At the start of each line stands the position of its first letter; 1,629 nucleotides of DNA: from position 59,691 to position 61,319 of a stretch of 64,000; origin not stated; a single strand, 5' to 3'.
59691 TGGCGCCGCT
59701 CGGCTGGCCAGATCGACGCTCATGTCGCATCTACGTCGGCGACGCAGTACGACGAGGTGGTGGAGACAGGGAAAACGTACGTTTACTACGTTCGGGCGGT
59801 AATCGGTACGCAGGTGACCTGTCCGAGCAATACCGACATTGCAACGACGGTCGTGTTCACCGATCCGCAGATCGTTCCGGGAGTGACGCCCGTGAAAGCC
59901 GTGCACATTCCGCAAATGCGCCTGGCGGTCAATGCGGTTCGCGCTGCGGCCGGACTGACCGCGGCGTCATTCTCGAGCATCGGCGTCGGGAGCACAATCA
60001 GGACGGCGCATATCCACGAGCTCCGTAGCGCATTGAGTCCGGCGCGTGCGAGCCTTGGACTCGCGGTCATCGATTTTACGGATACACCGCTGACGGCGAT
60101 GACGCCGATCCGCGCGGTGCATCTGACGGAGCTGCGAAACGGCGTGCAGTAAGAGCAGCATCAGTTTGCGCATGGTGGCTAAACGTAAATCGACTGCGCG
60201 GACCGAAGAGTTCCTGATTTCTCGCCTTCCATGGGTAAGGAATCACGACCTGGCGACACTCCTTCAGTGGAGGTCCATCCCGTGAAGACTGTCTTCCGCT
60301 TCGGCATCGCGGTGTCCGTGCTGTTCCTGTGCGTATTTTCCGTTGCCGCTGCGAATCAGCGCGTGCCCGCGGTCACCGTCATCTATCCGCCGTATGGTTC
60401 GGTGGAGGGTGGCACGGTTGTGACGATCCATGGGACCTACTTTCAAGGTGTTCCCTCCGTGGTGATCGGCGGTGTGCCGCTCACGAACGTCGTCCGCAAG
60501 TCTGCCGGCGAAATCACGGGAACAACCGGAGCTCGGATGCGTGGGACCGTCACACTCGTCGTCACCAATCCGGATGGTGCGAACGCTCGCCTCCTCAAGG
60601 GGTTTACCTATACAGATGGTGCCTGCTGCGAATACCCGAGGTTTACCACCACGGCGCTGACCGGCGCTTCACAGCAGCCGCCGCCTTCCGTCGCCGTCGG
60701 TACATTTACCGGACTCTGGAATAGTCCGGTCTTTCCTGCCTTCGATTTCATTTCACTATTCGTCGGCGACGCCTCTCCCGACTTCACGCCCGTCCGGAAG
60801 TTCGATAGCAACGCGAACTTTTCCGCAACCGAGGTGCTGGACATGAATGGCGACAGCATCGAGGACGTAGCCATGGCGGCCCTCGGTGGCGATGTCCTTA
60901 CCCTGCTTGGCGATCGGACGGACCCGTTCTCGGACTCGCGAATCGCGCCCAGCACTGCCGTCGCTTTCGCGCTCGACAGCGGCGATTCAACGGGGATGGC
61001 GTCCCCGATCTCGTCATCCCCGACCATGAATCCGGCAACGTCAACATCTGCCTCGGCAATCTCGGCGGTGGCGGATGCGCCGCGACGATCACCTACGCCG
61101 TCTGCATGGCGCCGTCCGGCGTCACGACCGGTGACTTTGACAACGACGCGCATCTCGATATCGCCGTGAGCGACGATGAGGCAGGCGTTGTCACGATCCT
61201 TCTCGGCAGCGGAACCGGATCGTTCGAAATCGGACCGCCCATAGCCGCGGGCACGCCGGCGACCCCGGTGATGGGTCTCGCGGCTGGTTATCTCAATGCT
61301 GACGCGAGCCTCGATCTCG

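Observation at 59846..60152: Unassigned C-terminal module (FN3 followed by a ~35-aa repeat with core (I/V)(K/R)A(V/A)HxxELR) shared by four large secreted proteins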

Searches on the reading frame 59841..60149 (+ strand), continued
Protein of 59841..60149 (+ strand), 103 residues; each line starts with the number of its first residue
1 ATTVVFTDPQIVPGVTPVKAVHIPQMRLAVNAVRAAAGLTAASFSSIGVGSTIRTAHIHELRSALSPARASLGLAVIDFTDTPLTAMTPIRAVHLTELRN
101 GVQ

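Call 35: list_cluster_members(proteins=[P0011, P0044, P0061, P0105, P0022, P0124, P0127, P0145, P0168, P0228])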
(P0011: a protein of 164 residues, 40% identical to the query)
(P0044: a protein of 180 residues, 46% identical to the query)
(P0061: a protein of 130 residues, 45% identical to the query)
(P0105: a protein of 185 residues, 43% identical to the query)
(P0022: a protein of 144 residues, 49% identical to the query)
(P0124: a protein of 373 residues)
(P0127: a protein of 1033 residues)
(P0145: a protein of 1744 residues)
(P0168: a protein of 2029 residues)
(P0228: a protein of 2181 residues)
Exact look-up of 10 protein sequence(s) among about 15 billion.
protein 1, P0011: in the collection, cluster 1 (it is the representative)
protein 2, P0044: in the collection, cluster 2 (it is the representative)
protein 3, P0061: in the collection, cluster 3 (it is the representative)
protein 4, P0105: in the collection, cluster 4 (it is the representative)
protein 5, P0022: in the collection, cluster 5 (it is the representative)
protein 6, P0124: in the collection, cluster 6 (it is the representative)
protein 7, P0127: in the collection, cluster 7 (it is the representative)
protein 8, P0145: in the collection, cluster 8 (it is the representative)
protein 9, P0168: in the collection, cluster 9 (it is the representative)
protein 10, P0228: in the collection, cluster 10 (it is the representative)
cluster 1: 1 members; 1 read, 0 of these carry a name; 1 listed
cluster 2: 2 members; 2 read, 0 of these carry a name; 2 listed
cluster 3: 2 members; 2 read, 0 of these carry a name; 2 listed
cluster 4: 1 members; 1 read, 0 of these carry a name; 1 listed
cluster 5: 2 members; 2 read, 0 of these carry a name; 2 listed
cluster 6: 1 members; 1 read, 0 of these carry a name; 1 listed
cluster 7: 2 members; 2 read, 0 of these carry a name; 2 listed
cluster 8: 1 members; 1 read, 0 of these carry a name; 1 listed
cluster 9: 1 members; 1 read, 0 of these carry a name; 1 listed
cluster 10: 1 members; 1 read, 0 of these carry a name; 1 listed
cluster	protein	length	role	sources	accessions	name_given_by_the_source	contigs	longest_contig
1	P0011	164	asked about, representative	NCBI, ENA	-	-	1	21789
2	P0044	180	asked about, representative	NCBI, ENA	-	-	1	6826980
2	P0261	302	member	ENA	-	-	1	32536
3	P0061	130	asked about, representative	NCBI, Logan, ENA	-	-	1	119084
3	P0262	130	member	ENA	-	-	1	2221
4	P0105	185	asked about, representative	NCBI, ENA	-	-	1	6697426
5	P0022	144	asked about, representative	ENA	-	-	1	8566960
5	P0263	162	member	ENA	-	-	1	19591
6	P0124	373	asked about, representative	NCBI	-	-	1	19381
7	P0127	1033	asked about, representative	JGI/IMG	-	-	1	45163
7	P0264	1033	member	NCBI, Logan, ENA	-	-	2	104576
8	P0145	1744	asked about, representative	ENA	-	-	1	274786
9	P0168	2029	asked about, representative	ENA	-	-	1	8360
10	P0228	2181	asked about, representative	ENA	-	-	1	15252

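Call 36: find_encoding_contigs(protein=P0044, flank=8000, max_places=3)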
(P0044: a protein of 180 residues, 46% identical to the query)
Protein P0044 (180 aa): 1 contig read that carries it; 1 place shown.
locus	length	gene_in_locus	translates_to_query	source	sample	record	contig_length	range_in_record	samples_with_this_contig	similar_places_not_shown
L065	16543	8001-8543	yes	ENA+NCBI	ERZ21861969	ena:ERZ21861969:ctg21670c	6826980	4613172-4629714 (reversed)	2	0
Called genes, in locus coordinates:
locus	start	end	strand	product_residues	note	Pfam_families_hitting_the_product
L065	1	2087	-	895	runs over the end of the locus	PF12704:MacB_PCD, PF02687:FtsX, PF12704:MacB_PCD, PF02687:FtsX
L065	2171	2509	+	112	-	PF03551:PadR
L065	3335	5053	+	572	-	PF00560:LRR_1 (faint), PF12799:LRR_4 (faint), PF23598:LRR_14, PF13855:LRR_8, PF13583:Reprolysin_4, PF13688:Reprolysin_5, PF13582:Reprolysin_3 (faint)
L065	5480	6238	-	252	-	PF01695:IstB_IS21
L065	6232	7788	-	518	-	PF08281:Sigma70_r4_2 (weak), PF00665:rve (weak), PF22483:Mu-transpos_C_2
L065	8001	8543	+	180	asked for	PF17963:Big_9 (faint)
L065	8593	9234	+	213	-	-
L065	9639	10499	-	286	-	PF00892:EamA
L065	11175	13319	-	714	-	PF17892:Cadherin_5 (faint), PF17963:Big_9 (weak), PF00801:PKD (faint), PF17963:Big_9, PF07705:CARDB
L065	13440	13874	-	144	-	-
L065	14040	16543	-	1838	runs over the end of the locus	PF23598:LRR_14 (weak), PF23598:LRR_14 (weak), PF13583:Reprolysin_4 (weak), PF13688:Reprolysin_5, PF13582:Reprolysin_3 (weak), PF13855:LRR_8, PF23598:LRR_14, PF13583:Reprolysin_4 (weak), +6 more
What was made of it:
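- Tried and rejected: One gene is split by an IS21 insertion (L065, call 36).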

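Call 37: find_encoding_contigs(protein=P0022, flank=8000, max_places=3)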
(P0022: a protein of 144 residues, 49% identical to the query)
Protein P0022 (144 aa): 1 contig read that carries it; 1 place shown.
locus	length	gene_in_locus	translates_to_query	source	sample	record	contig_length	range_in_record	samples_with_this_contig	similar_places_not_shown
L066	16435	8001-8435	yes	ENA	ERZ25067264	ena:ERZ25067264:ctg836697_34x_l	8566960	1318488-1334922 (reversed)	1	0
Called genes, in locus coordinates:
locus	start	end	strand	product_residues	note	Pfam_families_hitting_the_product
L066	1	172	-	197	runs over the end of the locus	-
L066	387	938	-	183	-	PF00160:Pro_isomerase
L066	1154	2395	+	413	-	-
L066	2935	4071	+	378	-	-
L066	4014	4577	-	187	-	PF04403:PqiA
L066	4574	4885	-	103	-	-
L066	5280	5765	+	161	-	-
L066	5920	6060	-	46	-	-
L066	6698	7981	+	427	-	PF19078:Big_12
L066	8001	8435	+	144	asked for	-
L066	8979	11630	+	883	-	PF12704:MacB_PCD, PF02687:FtsX, PF12704:MacB_PCD, PF02687:FtsX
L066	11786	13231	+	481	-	PF01011:PQQ (faint), PF13360:PQQ_2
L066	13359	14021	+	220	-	PF01048:PNP_UDP_1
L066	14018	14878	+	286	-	PF02621:VitK2_biosynth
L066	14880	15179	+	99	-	-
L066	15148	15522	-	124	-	PF04241:DUF423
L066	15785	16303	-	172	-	PF00571:CBS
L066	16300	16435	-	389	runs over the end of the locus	PF02775:TPP_enzyme_C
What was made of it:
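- Tried and rejected: The other follows directly on an upstream ORF, which looks like a frameshift (L066, call 37).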

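Call 52: search_protein_families(library=pfam, alignment_id=A6, max_evalue=0.001)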
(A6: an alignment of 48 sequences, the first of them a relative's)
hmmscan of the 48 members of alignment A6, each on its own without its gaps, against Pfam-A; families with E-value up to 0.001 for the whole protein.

A. member 1, L001:3820-6366:+ (849 aa): 2 families
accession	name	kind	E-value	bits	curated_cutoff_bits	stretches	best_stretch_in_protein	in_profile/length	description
PF12891.13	Glyco_hydro_44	-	2.9e-50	171.7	25.1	1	193-437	2-222/223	Glycoside hydrolase family 44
PF00041.27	fn3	-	3.4e-07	30.8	25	1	664-734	2-72/84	Fibronectin type III domain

B. families by the number of members that match (of 48 scanned): 57 families (the first 25 are shown)
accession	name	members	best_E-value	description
PF00041.27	fn3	35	2.7e-22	Fibronectin type III domain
PF21910.2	GH85_C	7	2.9e-06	GH85 endohexosaminidases, C-terminal domain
PF00801.26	PKD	6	1.6e-11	PKD domain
PF12388.14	Peptidase_M57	6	1e-06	Dual-action HEIGH metallo-peptidase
PF13688.12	Reprolysin_5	5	2.5e-16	Metallo-peptidase family M12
PF00188.32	CAP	4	9.6e-10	Cysteine-rich secretory protein family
PF13582.12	Reprolysin_3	4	4.6e-07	Metallo-peptidase family M12B Reprolysin-like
PF15902.12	Sortilin-Vps10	3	2e-17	Sortilin, neurotensin receptor 3,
PF18911.6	PKD_4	3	1.1e-14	PKD domain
PF01833.30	TIG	3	7.9e-14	IPT/TIG domain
PF01344.31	Kelch_1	3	3.7e-11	Kelch motif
PF13418.12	Kelch_4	3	4.9e-11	Galactose oxidase, central domain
PF00413.30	Peptidase_M10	3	0.00013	Matrixin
PF12891.13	Glyco_hydro_44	2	1.6e-55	Glycoside hydrolase family 44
PF09118.17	GO-like_E_set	2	4.9e-24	Galactose oxidase-like, Early set domain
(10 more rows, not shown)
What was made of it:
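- On Fibronectin type III (PF00041), for the domain upstream of the tail: Homologues with the same module pass in 35 of 48 ORFs at E<=0.001 (call 52).
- In 48 Acidobacteriota genome ORFs they include GH44, M57, M12, CAP, kelch/galactose-oxidase, glyoxal oxidase and sortilin/BNR (call 52). It occurs on GH44 glycoside hydrolases, glyoxal and galactose-oxidase-like enzymes and proteases (call 52).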

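Call 59: search_protein_families(library=pfam, proteins=[L061:6075-9608:+, L004:5242-6300:+, L005:5269-6402:+], max_evalue=0.01)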
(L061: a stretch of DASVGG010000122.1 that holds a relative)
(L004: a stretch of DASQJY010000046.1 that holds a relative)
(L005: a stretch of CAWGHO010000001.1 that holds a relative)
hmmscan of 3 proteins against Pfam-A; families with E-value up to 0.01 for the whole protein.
L061:6075-9608:+ (1178 aa): 0 families

L004:5242-6300:+ (353 aa): 1 family
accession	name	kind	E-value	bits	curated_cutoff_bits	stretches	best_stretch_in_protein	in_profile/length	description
PF00041.27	fn3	-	0.00052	20.6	25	1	174-254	2-81/84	Fibronectin type III domain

L005:5269-6402:+ (378 aa): 1 family
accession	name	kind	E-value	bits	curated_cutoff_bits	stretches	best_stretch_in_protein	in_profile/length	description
PF00041.27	fn3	-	0.00031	21.3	25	1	200-275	2-77/84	Fibronectin type III domain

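Call 63: find_related_loci(query=A5, collection=viral_contigs, flank=5000)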
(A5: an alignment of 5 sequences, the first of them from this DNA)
Query A5 (103 aa) in viral_contigs; peptide patterns used: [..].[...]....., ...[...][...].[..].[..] (x = any residue, [..] = any of these).
27 stretches matched a pattern; 1 encode a relative of the query (tblastn E <= 1e-3); 1 distinct loci.
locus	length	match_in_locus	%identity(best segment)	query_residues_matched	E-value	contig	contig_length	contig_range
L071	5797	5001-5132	48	58-100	5e-10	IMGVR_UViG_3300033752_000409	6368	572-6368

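Call 65: search_dna_similar(query=window:59841-60149:+, collection=phages, mode=protein, max_evalue=1, max_rows=20)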
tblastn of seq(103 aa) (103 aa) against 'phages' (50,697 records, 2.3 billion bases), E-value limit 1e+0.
No match.

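Call 67: search_protein_families(library=pfam, proteins=[P0234, P0221, P0174, P0171, P0260, P0142, P0215, P0194, P0144, P0169], max_evalue=0.001)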
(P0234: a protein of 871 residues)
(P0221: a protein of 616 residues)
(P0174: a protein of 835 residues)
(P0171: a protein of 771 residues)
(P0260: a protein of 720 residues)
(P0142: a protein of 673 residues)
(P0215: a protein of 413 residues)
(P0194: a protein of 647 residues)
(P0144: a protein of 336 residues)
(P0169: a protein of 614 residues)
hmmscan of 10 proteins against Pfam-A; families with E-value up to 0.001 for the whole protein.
P0234 (871 aa): 11 families
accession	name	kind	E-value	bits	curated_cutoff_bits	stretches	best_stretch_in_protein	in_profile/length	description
PF17963.7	Big_9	-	4.9e-31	107.9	23.6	4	678-755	11-89/89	Bacterial Ig domain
PF05345.18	He_PIG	-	2.1e-13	50.9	24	1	295-378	7-96/96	Putative Ig domain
PF17892.7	Cadherin_5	-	1.6e-11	44.3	26.5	0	141-205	31-98/98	Cadherin-like domain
PF17803.7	Cadherin_4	-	2.1e-09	38.2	25.1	0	665-713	10-59/71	Bacterial cadherin-like domain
PF00801.26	PKD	-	4.8e-09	36.5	23.5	0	308-371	17-75/80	PKD domain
PF00028.23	Cadherin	-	5.8e-05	23.9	28.8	0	352-385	11-44/93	Cadherin domain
PF22352.2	K319L-like_PKD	-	0.00015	22.1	27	0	143-204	21-84/84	K319L-like, PKD domain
PF02368.24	Big_2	-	0.00023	21.5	22.8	0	126-196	11-77/79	Bacterial Ig-like domain (group 2)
PF21027.3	Sde0182_C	-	0.00028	21.8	27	0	144-193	10-56/83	Cellulose-binding protein Sde0182, C-terminal domain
PF22091.2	DUF6941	-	0.00029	21.6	27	0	724-761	43-80/125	Family of unknown function (DUF6941)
PF09136.16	Glucodextran_B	-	0.00078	19.8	27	0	307-378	16-82/83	Glucodextranase, domain B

P0221 (616 aa): 4 families
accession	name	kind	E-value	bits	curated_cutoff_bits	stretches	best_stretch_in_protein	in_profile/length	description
PF17963.7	Big_9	-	7.9e-11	43.1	23.6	2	304-391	1-89/89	Bacterial Ig domain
PF04151.21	PPC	-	1e-10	42.7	25.9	1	432-497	3-68/70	Bacterial pre-peptidase C-terminal domain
PF17892.7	Cadherin_5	-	1.2e-07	31.9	26.5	1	304-392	2-97/98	Cadherin-like domain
PF00801.26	PKD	-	0.00059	20.2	23.5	0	335-386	26-75/80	PKD domain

P0174 (835 aa): 6 families
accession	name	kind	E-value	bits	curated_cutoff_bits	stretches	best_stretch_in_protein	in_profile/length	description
PF00560.39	LRR_1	-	6.2e-22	73.4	20.6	0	265-287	1-23/23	Leucine Rich Repeat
PF13855.12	LRR_8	-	1.3e-20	73.3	27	2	120-179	2-61/61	Leucine rich repeat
PF12799.13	LRR_4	-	5.6e-13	49.1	27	0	265-300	2-36/44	Leucine Rich repeats (2 copies)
PF23598.1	LRR_14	-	1.5e-08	34.2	40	1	211-297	43-123/353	Leucine-rich repeat region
PF17963.7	Big_9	-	2.6e-06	28.6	23.6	1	376-438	22-86/89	Bacterial Ig domain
PF00801.26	PKD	-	6.5e-06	26.5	23.5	0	361-437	9-76/80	PKD domain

P0171 (771 aa): 2 families
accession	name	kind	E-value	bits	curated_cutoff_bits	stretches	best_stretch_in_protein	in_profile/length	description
PF17963.7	Big_9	-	2.3e-06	28.8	23.6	1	323-411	1-88/89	Bacterial Ig domain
PF05345.18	He_PIG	-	8.9e-05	23.3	24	1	341-414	16-96/96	Putative Ig domain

P0260 (720 aa): 5 families
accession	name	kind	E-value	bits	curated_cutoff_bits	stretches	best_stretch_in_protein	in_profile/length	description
PF07705.17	CARDB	-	8.3e-13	48.9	22.7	1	495-600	2-99/101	CARDB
PF17963.7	Big_9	-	5.3e-11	43.7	23.6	2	283-372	1-89/89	Bacterial Ig domain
PF00801.26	PKD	-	4.6e-09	36.6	23.5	2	127-188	18-74/80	PKD domain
PF17892.7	Cadherin_5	-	8.7e-05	22.7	26.5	0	283-373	2-97/98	Cadherin-like domain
PF16158.11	N_BRCA1_IG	-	0.00042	21.3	28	0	507-580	6-84/108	Ig-like domain from next to BRCA1 gene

P0142 (673 aa): 7 families
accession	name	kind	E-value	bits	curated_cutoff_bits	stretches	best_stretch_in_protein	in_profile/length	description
PF13855.12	LRR_8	-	2.2e-42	143.1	27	4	106-165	2-61/61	Leucine rich repeat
PF12799.13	LRR_4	-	5.9e-20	71.3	27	1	130-169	2-40/44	Leucine Rich repeats (2 copies)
PF07705.17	CARDB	-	2.5e-12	47.3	22.7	1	448-553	2-99/101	CARDB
PF00560.39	LRR_1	-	2.5e-10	38.8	20.6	0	154-174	1-21/23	Leucine Rich Repeat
PF23598.1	LRR_14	-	7.1e-10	38.6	40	1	128-208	46-121/353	Leucine-rich repeat region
PF13306.12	LRR_5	-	8e-10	39.1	27.7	1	96-207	3-107/127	BspA type Leucine rich repeat region (6 copies)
PF14580.12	LRR_9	-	4.5e-07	30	30.5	0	134-213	47-125/175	Leucine-rich repeat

P0215 (413 aa): 0 families

P0194 (647 aa): 5 families
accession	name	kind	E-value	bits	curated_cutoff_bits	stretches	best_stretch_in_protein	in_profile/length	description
PF25021.1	TEN_NHL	-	1.3e-16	61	27.1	2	441-493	129-179/357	Teneurin NHL domain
PF01436.27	NHL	-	4.2e-13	49.1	20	0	455-478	3-26/28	NHL repeat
PF02368.24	Big_2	-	8.8e-10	38.8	22.8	1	63-143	2-78/79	Bacterial Ig-like domain (group 2)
PF24684.1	Vgb_lyase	-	2.5e-08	33.5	50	0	520-602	63-130/290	Virginiamycin B lyase family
PF22701.2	Mala_s_1-like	-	8.2e-06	26.1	27.5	1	516-640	44-162/195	Mal s 1 allergenic protein-like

P0144 (336 aa): 1 family
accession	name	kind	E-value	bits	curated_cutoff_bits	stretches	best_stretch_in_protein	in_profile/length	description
PF13620.12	CarboxypepD_reg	-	6.6e-07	30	32.3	1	137-200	10-77/82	Carboxypeptidase regulatory-like domain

P0169 (614 aa): 6 families
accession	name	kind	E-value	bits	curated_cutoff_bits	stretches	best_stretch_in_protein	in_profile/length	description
PF17963.7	Big_9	-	4.3e-14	53.6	23.6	2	224-313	1-89/89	Bacterial Ig domain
PF00413.30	Peptidase_M10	-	4.3e-10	40.1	24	1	141-220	81-159/159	Matrixin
PF17892.7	Cadherin_5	-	6.2e-07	29.6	26.5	0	224-314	2-97/98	Cadherin-like domain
PF00801.26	PKD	-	7.5e-07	29.5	23.5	0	461-518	17-75/80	PKD domain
PF05345.18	He_PIG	-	3.5e-05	24.6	24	0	441-524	6-95/96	Putative Ig domain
PF22352.2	K319L-like_PKD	-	0.00019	21.8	27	0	465-524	23-84/84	K319L-like, PKD domain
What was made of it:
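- On T9SS C-terminal sorting domain (PF18962, TIGR04183): Internal copies exist (call 67).
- Closest known: T9SS C-terminal domain. Different: About 10% of copies are internal (call 67).
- About 10% of representatives have the domain internally, followed by confidently detected domains (CARDB 8e-13, NHL 4e-13, Big_9, PPC) (call 67).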

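Call 68: search_protein_families(library=ncbifam, proteins=[L066:8979-11630:+, L066:6698-7981:+, L065:3335-5053:+, P0127, P0260], max_evalue=0.001)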
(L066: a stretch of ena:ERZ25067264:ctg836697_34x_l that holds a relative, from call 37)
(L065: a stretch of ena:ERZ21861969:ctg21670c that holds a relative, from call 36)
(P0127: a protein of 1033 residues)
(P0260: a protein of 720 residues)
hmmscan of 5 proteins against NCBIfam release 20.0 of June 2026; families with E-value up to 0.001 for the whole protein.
L066:8979-11630:+ (883 aa): 3 families
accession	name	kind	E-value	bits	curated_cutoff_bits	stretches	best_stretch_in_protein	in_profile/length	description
TIGR03434.1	ADOP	subfamily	2e-233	777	622.3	1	76-879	1-803/803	ADOP family duplicated permease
NF007826.0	PRK10535.1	equivalog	2.9e-20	72.1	966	2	202-468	387-645/648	macrolide ABC transporter ATP-binding protein/permease MacB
NF038403.1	perm_prefix_1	domain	8.3e-10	38.3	30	1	7-63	1-57/59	permease prefix domain 1-containing protein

L066:6698-7981:+ (427 aa): 0 families

L065:3335-5053:+ (572 aa): 7 families
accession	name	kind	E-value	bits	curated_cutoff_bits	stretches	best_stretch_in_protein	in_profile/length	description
NF052434.1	Mep72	equivalog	6.1e-21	74.6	645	1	260-500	1-230/573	biofilm-associated metzincin protease Mep72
NF041381.1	XopAC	subfamily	2.5e-13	49.5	450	1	79-219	67-203/451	XopAC/AvrAC family type III secretion system effector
NF041400.1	XopAE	equivalog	6e-12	45.2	600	1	94-212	35-151/478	type III secretion system effector XopAE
NF047464.1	FibnectbindLIC11051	equivalog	2.6e-08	32.8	1000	1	97-208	532-637/685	LIC_11051 family fibronectin-binding protein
NF041351.1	XopL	equivalog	9.4e-07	27.9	500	1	98-206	149-255/497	type III secretion system leucine-rich repeat domain-containing effector XopL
NF033189.1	internalin_A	exception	9.4e-06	24.2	1600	1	82-208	145-260/799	class 1 internalin InlA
NF033190.2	inl_like_NEAT_1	exception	0.0004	18.8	1275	1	119-210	256-341/754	NEAT domain-containing leucine-rich repeat protein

P0127 (1033 aa): 2 families
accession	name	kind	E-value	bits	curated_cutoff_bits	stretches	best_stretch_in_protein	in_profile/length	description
NF038112.1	myxo_dep_M36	subfamily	5.5e-10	37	1500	1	736-926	1375-1564/1604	myxosortase-dependent M36 family metallopeptidase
NF012211.1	tand_rpt_95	domain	6.2e-06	26.1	90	0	765-839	16-94/98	tandem-95 repeat protein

P0260 (720 aa): 1 family
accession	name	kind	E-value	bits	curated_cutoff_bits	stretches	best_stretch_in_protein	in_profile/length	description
NF012211.1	tand_rpt_95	domain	2.4e-08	33.8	90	1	307-374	14-85/98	tandem-95 repeat protein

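Call 80: search_protein_families(library=pfam, proteins=[P0117], max_evalue=0.1)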
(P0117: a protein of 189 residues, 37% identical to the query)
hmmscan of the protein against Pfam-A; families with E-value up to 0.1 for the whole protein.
P0117 (189 aa): 6 families
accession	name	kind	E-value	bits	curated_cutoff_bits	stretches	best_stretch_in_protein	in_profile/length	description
PF22352.2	K319L-like_PKD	-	1.5e-05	25.4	27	1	9-78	11-83/84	K319L-like, PKD domain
PF19077.6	Big_13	-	4.7e-05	24.2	27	1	6-78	24-99/102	Bacterial Ig-like domain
PF09136.16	Glucodextran_B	-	0.00014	22.1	27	1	6-79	13-81/83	Glucodextranase, domain B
PF02494.22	HYR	-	0.00067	20.4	21.7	1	36-78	38-80/81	HYR domain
PF17963.7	Big_9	-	0.0082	17.4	23.6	1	8-78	15-89/89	Bacterial Ig domain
PF17957.7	Big_7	-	0.023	15.8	24.1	1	3-61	12-70/70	Bacterial Ig domain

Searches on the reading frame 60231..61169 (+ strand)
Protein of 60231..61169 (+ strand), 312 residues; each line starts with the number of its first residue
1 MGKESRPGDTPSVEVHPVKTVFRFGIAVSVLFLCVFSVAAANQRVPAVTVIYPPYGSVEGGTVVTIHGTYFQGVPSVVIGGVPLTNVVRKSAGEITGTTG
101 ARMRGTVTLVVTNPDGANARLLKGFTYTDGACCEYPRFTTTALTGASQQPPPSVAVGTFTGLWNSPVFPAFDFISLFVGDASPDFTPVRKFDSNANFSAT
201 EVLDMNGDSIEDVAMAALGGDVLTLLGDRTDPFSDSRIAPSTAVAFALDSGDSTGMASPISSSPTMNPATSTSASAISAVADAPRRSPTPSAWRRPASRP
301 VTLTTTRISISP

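Call 3: search_protein_families(library=pfam, proteins=[window:60231-61169:+], max_evalue=1)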
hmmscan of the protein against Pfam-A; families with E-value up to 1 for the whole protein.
window:60231-61169:+ (312 aa): 2 families
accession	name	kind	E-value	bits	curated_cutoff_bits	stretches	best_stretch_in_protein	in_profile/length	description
PF01833.30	TIG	-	7.8e-12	45.5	20.9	1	46-119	1-74/84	IPT/TIG domain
PF01839.29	FG-GAP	-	0.19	12.1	22.1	1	200-221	5-26/37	FG-GAP repeat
